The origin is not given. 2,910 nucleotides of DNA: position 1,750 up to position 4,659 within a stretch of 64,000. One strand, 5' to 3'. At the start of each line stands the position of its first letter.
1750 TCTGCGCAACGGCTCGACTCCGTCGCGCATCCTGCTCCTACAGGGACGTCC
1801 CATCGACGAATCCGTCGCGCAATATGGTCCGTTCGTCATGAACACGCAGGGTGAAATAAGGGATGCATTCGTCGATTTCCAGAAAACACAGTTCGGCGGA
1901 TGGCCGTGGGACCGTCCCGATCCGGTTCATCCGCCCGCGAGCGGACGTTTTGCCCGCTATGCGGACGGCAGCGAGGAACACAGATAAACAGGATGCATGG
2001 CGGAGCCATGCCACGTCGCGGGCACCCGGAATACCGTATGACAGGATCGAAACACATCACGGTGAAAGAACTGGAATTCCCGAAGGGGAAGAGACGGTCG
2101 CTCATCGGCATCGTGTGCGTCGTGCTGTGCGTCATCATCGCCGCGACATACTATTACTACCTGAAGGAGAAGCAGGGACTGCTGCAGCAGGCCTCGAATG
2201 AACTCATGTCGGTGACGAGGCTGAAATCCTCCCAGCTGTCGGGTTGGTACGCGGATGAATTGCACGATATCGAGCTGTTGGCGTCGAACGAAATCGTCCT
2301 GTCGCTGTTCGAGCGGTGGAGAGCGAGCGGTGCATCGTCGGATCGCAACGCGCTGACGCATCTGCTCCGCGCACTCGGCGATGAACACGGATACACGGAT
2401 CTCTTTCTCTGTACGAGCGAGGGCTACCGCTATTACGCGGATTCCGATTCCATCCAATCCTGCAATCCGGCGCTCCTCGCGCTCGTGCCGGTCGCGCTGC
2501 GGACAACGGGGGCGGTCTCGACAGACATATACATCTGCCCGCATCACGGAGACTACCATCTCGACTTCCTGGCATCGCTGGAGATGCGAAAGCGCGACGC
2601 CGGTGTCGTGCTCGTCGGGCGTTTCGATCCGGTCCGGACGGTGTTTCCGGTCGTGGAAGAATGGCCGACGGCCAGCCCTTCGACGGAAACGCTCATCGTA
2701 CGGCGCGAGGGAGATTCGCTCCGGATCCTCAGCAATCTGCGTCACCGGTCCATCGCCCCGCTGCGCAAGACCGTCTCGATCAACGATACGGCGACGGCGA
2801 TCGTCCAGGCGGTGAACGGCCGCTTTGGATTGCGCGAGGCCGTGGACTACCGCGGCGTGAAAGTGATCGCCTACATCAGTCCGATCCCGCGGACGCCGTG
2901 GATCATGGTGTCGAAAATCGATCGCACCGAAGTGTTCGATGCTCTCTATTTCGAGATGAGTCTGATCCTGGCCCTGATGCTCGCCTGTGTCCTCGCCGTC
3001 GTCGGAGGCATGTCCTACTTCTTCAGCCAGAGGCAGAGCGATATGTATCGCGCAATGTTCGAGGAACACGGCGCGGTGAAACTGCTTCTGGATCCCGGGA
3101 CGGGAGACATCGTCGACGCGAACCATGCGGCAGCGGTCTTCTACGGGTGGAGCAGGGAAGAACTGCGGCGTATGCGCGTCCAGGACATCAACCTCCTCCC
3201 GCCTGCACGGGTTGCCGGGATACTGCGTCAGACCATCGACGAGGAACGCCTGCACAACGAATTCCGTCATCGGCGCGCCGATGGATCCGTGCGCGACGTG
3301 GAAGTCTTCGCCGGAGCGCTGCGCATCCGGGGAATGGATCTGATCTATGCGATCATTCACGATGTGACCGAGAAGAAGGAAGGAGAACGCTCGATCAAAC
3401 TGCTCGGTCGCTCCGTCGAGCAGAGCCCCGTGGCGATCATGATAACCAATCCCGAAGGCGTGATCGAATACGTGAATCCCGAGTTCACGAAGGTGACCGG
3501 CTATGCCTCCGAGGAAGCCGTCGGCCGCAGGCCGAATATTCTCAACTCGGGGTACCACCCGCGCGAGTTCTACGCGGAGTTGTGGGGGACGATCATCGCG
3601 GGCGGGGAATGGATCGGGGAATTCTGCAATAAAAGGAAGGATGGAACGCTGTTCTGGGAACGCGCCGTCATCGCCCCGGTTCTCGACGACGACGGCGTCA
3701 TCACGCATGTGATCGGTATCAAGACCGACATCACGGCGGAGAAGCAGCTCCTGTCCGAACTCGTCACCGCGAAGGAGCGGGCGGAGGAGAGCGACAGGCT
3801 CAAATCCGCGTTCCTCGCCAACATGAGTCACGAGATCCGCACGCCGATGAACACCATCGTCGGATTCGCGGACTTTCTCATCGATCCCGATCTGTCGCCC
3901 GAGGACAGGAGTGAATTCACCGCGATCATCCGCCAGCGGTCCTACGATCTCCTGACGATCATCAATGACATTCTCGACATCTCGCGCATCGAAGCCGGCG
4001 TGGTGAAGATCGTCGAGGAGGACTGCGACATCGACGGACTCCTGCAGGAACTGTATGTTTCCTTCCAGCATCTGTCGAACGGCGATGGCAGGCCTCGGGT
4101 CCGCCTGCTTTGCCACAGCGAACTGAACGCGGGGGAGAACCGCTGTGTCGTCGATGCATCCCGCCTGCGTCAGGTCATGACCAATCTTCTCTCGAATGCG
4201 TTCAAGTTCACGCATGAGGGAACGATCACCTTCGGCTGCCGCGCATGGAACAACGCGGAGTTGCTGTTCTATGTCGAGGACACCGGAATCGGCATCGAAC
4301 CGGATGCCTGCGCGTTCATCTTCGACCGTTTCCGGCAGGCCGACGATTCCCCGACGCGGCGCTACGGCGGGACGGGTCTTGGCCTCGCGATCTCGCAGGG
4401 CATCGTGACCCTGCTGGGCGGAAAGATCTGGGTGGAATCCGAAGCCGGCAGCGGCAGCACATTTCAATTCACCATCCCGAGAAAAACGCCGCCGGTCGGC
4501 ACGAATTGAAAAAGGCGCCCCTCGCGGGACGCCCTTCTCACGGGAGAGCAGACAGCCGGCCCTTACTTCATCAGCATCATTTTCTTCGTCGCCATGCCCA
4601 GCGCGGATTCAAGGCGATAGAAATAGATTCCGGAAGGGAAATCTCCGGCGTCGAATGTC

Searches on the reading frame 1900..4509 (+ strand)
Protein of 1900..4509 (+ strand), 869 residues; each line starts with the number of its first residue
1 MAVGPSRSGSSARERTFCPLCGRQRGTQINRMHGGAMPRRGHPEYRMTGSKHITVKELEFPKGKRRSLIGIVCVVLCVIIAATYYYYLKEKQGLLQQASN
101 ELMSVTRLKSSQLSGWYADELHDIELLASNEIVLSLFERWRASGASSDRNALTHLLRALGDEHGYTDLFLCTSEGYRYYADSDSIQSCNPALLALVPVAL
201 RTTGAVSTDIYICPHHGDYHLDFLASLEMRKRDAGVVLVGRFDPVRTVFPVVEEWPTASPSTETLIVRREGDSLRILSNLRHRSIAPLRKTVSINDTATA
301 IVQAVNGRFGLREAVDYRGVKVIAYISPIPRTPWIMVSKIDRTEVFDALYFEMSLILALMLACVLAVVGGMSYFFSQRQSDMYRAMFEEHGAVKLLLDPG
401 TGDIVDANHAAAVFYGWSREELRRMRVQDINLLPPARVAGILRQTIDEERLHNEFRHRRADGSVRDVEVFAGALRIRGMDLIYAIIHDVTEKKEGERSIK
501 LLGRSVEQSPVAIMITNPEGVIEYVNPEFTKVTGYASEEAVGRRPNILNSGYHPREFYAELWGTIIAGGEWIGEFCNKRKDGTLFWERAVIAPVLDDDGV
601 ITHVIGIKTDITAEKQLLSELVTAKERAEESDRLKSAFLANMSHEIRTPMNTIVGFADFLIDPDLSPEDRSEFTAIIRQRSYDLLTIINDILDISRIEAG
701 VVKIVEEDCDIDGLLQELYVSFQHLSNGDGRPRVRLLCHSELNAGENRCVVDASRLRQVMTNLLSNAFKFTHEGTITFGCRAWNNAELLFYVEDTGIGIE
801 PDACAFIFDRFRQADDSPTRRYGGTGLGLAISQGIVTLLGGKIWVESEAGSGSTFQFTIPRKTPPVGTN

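Call 69: search_protein_families(library=pfam, proteins=[window:1900-4509:+], max_evalue=0.001)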
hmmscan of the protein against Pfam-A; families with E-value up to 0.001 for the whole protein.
window:1900-4509:+ (869 aa): 8 families
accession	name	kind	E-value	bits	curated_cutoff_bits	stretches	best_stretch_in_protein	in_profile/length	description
PF02518.31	HATPase_c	-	1.6e-28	99.8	26.4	1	752-862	2-110/111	Histidine kinase-, DNA gyrase B-, and HSP90-like ATPase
PF13426.13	PAS_9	-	5.3e-27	94.5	27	2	510-613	1-103/103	PAS domain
PF00989.32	PAS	-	2.9e-23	82.5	22.6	2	506-611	7-113/113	PAS fold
PF00512.31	HisKA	-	2e-18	66.6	26.9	1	635-700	2-66/66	His Kinase A (phospho-acceptor) domain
PF08448.16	PAS_4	-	2.3e-18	66.8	23.1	2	506-615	1-109/110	PAS fold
PF08447.18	PAS_3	-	5.9e-15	55.7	25.6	1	523-607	2-88/89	PAS fold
PF13188.13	PAS_8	-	4.6e-10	39.5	21.8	1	506-547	7-49/65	PAS domain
PF02743.24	dCache_1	-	3.3e-07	30.5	45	0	298-338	199-239/240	Cache domain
